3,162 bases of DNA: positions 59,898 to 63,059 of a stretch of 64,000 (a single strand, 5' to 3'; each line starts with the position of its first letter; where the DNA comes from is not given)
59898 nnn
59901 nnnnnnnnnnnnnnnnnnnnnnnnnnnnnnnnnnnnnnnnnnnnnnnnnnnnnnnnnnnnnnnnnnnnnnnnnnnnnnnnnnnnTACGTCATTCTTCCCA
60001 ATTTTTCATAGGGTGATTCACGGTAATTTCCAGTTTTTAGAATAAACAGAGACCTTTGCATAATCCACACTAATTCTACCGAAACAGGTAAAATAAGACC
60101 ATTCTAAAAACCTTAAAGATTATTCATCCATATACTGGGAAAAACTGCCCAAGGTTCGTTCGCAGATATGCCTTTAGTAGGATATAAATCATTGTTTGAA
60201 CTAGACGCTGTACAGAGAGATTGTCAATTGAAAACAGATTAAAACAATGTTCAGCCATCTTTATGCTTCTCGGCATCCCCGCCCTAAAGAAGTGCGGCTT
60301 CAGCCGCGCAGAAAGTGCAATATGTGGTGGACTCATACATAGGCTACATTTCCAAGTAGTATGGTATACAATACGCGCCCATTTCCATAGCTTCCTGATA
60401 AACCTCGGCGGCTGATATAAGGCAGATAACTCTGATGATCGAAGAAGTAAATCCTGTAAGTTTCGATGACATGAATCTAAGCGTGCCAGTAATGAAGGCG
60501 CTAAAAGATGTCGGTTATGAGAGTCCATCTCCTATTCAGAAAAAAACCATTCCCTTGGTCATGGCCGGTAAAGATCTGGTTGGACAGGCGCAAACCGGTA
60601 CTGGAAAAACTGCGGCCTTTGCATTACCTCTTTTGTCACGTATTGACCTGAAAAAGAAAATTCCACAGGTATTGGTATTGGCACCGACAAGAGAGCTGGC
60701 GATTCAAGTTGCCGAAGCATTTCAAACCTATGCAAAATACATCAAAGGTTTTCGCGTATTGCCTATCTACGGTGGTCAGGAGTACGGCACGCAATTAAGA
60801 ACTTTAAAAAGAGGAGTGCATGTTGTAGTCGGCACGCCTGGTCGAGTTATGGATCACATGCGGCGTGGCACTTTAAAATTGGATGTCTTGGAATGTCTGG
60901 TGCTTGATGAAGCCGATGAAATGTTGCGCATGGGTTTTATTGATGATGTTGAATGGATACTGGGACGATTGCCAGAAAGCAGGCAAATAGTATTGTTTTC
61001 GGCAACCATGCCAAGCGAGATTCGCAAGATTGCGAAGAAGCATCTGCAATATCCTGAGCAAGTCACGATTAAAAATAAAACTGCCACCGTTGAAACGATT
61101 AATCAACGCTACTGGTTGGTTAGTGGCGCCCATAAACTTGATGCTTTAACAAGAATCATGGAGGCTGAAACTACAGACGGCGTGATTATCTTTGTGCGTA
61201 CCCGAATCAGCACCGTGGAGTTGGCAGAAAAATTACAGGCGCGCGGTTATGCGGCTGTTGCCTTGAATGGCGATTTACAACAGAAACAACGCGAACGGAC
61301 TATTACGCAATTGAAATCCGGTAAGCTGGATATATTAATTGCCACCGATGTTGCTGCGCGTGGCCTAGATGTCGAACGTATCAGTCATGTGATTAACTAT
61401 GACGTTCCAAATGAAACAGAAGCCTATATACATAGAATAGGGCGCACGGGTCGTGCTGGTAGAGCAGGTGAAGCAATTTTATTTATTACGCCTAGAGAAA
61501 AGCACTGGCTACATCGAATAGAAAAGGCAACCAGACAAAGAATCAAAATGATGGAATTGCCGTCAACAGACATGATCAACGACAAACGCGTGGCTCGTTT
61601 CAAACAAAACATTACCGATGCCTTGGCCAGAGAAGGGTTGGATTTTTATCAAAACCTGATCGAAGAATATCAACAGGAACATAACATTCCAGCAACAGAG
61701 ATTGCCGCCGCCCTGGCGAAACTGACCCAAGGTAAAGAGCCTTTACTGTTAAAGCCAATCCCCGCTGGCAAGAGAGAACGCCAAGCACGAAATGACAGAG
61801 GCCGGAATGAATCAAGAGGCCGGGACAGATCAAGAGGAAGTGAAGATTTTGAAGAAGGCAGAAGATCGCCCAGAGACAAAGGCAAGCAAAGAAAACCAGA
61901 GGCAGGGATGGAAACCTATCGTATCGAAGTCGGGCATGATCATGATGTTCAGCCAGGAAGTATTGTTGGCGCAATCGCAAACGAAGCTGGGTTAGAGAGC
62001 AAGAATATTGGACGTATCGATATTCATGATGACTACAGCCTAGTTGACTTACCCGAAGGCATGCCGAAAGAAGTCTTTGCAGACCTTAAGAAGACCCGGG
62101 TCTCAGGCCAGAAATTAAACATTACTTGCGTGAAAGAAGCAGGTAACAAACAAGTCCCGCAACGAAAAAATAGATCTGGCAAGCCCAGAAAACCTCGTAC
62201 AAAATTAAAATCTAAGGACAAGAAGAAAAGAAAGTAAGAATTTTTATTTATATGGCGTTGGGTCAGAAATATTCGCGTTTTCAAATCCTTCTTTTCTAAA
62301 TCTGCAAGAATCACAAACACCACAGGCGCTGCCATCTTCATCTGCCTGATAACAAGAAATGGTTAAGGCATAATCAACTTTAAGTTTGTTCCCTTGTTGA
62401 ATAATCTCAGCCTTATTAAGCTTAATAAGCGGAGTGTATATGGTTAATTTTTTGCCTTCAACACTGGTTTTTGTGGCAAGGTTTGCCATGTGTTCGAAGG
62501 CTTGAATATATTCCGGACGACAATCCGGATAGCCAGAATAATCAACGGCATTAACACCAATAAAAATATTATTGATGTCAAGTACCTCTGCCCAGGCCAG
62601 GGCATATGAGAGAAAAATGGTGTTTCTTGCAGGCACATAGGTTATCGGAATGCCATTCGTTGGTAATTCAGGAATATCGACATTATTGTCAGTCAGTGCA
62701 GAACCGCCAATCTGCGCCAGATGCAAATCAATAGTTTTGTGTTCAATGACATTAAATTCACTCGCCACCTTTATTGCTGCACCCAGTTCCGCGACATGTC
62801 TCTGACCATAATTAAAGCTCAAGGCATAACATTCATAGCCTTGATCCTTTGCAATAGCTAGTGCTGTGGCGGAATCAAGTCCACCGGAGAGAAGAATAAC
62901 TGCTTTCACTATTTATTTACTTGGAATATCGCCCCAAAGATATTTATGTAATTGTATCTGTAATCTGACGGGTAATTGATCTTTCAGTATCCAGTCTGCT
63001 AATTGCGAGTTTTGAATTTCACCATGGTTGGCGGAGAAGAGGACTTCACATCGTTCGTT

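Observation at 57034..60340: Long inverted repeat pair (R3) flanking the DUF47-pit-coq7 segment, with a third partial copy 35 kb away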

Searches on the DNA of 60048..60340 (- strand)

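Call 70: search_dna_similar(query=window:60048-60340:-, collection=plasmids, mode=distant, max_evalue=0.01, max_rows=10)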
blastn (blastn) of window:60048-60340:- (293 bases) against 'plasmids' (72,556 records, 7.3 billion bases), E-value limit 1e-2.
No match.

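Call 71: search_dna_similar(query=window:60048-60340:-, collection=phages, mode=distant, max_evalue=0.01, max_rows=10)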
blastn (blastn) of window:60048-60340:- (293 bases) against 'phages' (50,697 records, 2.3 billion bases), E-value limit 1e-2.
No match.

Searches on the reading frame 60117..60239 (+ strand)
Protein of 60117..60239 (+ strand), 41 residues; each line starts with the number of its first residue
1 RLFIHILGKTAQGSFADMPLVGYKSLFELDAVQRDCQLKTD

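Call 81: search_protein_families(library=pfam, proteins=[window:60117-60239:+], max_evalue=10)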
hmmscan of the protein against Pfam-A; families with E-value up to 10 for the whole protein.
seq(41 aa): 0 families

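Call 89: search_protein_representatives(protein=window:60117-60239:+)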
Query: 41 residues. Proteins with E-value up to 0.001 (for the whole library): 2; up to 1e-10: 0; up to 1e-30: 0. The best 2 are listed.
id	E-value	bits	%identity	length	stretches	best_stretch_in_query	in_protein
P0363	9.8e-08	46.7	-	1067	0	-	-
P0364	5.8e-05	38.2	49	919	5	12-33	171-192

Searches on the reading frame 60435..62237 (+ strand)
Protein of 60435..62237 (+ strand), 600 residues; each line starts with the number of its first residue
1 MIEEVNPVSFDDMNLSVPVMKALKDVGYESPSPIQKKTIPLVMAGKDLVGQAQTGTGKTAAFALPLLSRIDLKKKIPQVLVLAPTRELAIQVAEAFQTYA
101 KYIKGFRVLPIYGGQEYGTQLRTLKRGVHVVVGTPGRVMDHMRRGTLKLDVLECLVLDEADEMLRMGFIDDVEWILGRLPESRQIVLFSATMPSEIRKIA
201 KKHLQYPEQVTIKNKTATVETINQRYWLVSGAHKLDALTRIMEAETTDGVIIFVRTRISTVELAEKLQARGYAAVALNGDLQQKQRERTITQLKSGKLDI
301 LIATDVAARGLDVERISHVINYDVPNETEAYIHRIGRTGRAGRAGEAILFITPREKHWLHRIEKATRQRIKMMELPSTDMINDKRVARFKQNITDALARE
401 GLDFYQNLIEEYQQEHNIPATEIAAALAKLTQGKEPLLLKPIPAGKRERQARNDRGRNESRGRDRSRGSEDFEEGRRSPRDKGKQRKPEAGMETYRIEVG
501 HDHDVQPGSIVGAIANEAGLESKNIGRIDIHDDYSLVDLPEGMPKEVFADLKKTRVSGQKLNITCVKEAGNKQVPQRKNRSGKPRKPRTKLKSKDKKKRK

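Call 9: search_protein_families(library=pfam, proteins=[window:60435-62237:+])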
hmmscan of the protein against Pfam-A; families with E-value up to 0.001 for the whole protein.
window:60435-62237:+ (600 aa): 5 families
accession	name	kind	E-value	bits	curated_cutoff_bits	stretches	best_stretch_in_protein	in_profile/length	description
PF00270.35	DEAD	-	8.3e-54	182.2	26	1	32-198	1-166/167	DEAD/DEAH box helicase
PF00271.37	Helicase_C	-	2.3e-33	115.2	23.5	1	234-342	2-110/110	Helicase conserved C-terminal domain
PF25399.1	DeaD_dimer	-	6.8e-27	93.7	23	1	376-441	1-66/67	RNA helicase DeaD dimerization domain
PF03880.21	DbpA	-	1.9e-26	92.3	25.6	1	494-563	1-70/72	DbpA RNA binding domain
PF04851.21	ResIII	-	3.6e-06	27.4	22.5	1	51-164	29-138/164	Type III restriction enzyme, res subunit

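Call 50: find_homologous_proteins(query=window:60435-62237:+, max_evalue=1e-100)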
Query window:60435-62237:+ (600 aa): 8000 proteins with E <= 1e-100 among 8000 candidates; the best 120 are listed.
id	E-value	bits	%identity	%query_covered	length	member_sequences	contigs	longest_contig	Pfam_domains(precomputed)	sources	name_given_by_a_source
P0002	0.0e+0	1327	100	100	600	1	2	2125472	PF00270.36,PF03880.22,PF00271.38,PF04851.22,PF25399.2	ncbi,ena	-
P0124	0.0e+0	1206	90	100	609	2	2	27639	PF00270.36,PF03880.22,PF00271.38,PF04851.22,PF25399.2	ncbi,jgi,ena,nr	ncbi:MAG: ATP-dependent helicase [Gammaproteobacteria bacterium]|nr:MAG: ATP-dependent helicase [Gam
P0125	0.0e+0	1200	91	98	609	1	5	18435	PF00270.36,PF03880.22,PF00271.38,PF04851.22,PF25399.2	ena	-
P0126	0.0e+0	1186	89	98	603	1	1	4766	PF00270.36,PF03880.22,PF00271.38,PF04851.22,PF25399.2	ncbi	-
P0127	0.0e+0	1184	89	98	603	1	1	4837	PF00270.36,PF03880.22,PF00271.38,PF04851.22,PF25399.2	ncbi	-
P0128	0.0e+0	1175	88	100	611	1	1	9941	PF00270.36,PF03880.22,PF00271.38,PF04851.22,PF25399.2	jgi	-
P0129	0.0e+0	1169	88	98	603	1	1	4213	PF00270.36,PF03880.22,PF00271.38,PF04851.22,PF25399.2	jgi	jgi:ATP-dependent RNA helicase DeaD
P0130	0.0e+0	1167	88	98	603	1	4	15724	PF00270.36,PF03880.22,PF00271.38,PF04851.22,PF25399.2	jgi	-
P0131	0.0e+0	1167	88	98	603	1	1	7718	PF00270.36,PF03880.22,PF00271.38,PF04851.22,PF25399.2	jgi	-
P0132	0.0e+0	1162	88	98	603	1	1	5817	PF00270.36,PF03880.22,PF00271.38,PF04851.22,PF25399.2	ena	-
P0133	0.0e+0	1161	87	98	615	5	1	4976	PF00270.36,PF03880.22,PF00271.38,PF04851.22,PF25399.2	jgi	-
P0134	0.0e+0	1160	87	98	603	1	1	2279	PF00270.36,PF03880.22,PF00271.38,PF04851.22,PF25399.2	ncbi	-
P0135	0.0e+0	1159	88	98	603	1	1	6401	PF00270.36,PF03880.22,PF00271.38,PF04851.22,PF25399.2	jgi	jgi:ATP-dependent RNA helicase DeaD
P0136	0.0e+0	1159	87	98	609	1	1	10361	PF00270.36,PF03880.22,PF00271.38,PF04851.22,PF25399.2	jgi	-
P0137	0.0e+0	1158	87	98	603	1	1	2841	PF00270.36,PF03880.22,PF00271.38,PF04851.22,PF25399.2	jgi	jgi:ATP-dependent RNA helicase DeaD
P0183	0.0e+0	1046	80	99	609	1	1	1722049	PF00270.36,PF03880.22,PF00271.38,PF04851.22,PF25399.2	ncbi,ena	-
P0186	0.0e+0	1033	79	98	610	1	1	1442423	PF00270.36,PF03880.22,PF00271.38,PF04851.22,PF25399.2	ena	-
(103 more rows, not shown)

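Call 51: find_encoding_contigs(protein=P0124, flank=10000, max_places=2)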
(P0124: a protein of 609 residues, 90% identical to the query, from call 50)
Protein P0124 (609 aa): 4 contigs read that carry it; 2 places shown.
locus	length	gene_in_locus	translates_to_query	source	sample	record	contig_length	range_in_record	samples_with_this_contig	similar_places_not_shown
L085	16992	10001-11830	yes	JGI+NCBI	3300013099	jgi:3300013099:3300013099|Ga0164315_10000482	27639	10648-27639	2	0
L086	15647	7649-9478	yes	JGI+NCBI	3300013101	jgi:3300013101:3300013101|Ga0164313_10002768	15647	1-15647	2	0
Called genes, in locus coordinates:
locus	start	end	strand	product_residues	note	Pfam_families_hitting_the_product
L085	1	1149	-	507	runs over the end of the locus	PF00309:Sigma54_AID, PF04963:Sigma54_CBD, PF04552:Sigma54_DBD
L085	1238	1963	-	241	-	PF00005:ABC_tran, PF12399:BCA_ABC_TP_C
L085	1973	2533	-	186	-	PF03968:LptD_N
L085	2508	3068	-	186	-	PF06835:LptC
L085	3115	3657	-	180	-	PF13419:HAD_2 (weak), PF00702:Hydrolase (weak), PF08282:Hydrolase_3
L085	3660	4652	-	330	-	PF01380:SIS, PF00571:CBS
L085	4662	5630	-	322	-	PF01699:Na_Ca_ex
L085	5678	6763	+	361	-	PF01636:APH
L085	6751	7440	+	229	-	PF00483:NTP_transferase, PF12804:NTP_transf_3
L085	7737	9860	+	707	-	PF12974:Phosphonate-bd (faint), PF00497:SBP_bac_3, PF01464:SLT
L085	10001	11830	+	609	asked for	PF00270:DEAD, PF04851:ResIII (weak), PF00271:Helicase_C, PF25399:DeaD_dimer, PF03880:DbpA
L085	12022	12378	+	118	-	PF00072:Response_reg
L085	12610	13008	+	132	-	PF00072:Response_reg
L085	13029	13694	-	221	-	PF00733:Asn_synthase (weak), PF06508:QueC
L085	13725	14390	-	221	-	PF13353:Fer4_12 (weak), PF04055:Radical_SAM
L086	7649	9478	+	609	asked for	PF00270:DEAD, PF04851:ResIII (weak), PF00271:Helicase_C, PF25399:DeaD_dimer, PF03880:DbpA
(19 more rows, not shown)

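Call 52: find_encoding_contigs(protein=P0186, flank=10000, max_places=2)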
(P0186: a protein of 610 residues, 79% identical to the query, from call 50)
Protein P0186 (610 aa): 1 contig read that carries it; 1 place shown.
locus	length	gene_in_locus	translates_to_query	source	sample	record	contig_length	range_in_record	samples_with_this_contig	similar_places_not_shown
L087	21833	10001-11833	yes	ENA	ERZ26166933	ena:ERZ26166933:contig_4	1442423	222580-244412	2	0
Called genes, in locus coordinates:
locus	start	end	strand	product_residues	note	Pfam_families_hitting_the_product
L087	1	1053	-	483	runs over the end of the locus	PF00309:Sigma54_AID, PF04963:Sigma54_CBD, PF04552:Sigma54_DBD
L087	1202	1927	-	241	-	PF00005:ABC_tran, PF12399:BCA_ABC_TP_C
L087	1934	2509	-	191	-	PF03968:LptD_N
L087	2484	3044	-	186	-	PF06835:LptC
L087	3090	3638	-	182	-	PF00702:Hydrolase (weak), PF13419:HAD_2 (weak), PF08282:Hydrolase_3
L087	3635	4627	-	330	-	PF01380:SIS, PF00571:CBS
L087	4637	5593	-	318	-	PF01699:Na_Ca_ex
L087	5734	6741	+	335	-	PF01636:APH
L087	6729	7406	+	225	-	PF00483:NTP_transferase, PF01128:IspD (weak), PF12804:NTP_transf_3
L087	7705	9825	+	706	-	PF12974:Phosphonate-bd (faint), PF00497:SBP_bac_3, PF01464:SLT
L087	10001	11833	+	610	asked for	PF00270:DEAD, PF04851:ResIII (weak), PF00271:Helicase_C, PF25399:DeaD_dimer, PF03880:DbpA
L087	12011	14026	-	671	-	PF03030:H_PPase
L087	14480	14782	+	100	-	PF01555:N6_N4_Mtase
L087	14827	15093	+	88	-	PF01555:N6_N4_Mtase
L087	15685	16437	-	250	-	PF02481:DNA_processg_A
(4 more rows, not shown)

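Call 53: find_encoding_contigs(protein=P0183, flank=10000, max_places=2)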
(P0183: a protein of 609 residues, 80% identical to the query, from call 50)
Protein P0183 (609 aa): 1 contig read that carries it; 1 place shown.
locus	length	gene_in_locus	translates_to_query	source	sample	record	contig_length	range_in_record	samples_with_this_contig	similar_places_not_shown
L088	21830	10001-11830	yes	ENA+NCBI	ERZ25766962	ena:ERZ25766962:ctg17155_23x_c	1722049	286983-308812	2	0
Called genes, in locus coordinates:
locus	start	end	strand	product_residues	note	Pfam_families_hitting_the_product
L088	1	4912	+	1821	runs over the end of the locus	PF05860:TPS, PF05594:Fil_haemagg (weak), PF13332:Fil_haemagg_2, PF04830:DUF637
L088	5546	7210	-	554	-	PF00072:Response_reg, PF00989:PAS (faint), PF08448:PAS_4 (faint), PF13426:PAS_9, PF08447:PAS_3 (weak), PF00990:GGDEF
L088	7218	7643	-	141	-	PF00072:Response_reg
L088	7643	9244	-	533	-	PF00512:HisKA, PF02518:HATPase_c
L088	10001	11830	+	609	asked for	PF00270:DEAD, PF04851:ResIII (weak), PF00271:Helicase_C, PF25399:DeaD_dimer, PF03880:DbpA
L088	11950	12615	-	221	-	PF06508:QueC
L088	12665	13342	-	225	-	PF13353:Fer4_12 (weak), PF04055:Radical_SAM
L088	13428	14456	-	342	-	PF16331:TolA_bind_tri, PF07719:TPR_2 (faint), PF13174:TPR_6 (faint), PF13428:TPR_14 (faint), PF13525:YfiO (weak)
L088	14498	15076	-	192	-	PF00691:OmpA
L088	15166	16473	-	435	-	PF04052:TolB_N, PF26550:Tricorn_2nd, PF23414:Beta-prop_EML_2 (weak), PF07676:PD40, PF25174:Beta-prop_THOC3, PF07676:PD40, PF07676:PD40, PF26549:Tricorn_N, +2 more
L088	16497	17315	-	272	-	PF06519:TolA (weak), PF13103:TonB_2, PF03544:TonB_C (faint)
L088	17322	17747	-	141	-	PF02472:ExbD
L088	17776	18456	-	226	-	PF01618:MotA_ExbB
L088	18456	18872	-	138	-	PF01643:Acyl-ACP_TE, PF13279:4HBT_2, PF03061:4HBT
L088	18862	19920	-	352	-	PF05496:RuvB_N, PF00004:AAA, PF07726:AAA_3 (faint), PF07728:AAA_5 (weak), PF17864:AAA_lid_4, PF05491:WHD_RuvB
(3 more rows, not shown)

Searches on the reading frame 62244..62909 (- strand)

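Call 9: search_protein_families(library=pfam, proteins=[window:62244-62909:-])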
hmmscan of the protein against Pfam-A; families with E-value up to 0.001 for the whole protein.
window:62244-62909:- (221 aa): 3 families
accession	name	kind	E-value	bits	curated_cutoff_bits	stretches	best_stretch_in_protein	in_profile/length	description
PF06508.19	QueC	-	2.9e-81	272.4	22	1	2-212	1-209/210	Queuosine biosynthesis protein QueC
PF00733.27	Asn_synthase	-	0.00022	21.4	21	1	5-58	22-76/354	Asparagine synthase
PF02568.20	ThiI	-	0.00025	21.2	20.5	0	2-44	5-47/197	Thiamine biosynthesis protein (ThiI)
